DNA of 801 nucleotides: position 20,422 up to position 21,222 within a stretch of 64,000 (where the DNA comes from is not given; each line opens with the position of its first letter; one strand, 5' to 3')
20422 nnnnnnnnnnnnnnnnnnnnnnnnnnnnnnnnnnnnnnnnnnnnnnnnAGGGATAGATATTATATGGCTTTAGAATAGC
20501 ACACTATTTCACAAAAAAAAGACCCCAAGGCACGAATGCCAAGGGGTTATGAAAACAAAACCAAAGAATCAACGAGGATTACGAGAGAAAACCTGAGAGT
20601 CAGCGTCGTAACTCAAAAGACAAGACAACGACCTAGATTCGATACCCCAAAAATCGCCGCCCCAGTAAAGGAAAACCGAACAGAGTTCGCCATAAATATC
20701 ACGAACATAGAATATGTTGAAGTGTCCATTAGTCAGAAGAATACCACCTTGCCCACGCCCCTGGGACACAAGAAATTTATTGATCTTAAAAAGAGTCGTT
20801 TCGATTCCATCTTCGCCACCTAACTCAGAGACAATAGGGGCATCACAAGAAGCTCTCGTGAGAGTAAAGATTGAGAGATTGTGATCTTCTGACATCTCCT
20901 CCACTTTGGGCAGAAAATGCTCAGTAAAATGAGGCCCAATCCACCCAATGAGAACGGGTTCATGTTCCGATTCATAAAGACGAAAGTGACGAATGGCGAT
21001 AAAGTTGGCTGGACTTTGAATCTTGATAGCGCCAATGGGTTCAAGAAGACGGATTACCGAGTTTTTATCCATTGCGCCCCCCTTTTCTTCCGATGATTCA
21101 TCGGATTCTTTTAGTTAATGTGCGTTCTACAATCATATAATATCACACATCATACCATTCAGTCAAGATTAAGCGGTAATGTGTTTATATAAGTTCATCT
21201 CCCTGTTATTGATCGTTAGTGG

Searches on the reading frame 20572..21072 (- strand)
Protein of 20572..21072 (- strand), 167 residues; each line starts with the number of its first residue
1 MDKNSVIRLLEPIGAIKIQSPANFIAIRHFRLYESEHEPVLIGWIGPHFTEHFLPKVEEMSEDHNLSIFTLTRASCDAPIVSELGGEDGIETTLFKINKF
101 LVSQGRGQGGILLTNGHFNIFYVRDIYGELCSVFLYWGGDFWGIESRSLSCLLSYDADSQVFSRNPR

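Call 4: search_protein_families(library=pfam, proteins=[window:20572-21072:-], max_evalue=1)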
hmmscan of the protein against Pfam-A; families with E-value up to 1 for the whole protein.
window:20572-21072:- (167 aa): 0 families

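Call 86: search_protein_families(library=ncbifam, proteins=[window:20572-21072:-], max_evalue=1)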
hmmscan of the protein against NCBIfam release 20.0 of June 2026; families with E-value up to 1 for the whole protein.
window:20572-21072:- (167 aa): 0 families

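Call 87: search_protein_families(library=phrogs, proteins=[window:20572-21072:-], max_evalue=1)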
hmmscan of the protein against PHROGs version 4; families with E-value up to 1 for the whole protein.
window:20572-21072:- (167 aa): 1 family
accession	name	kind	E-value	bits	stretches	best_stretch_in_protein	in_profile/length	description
phrog_31339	-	unknown function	0.11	13.3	1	47-82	7-42/50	-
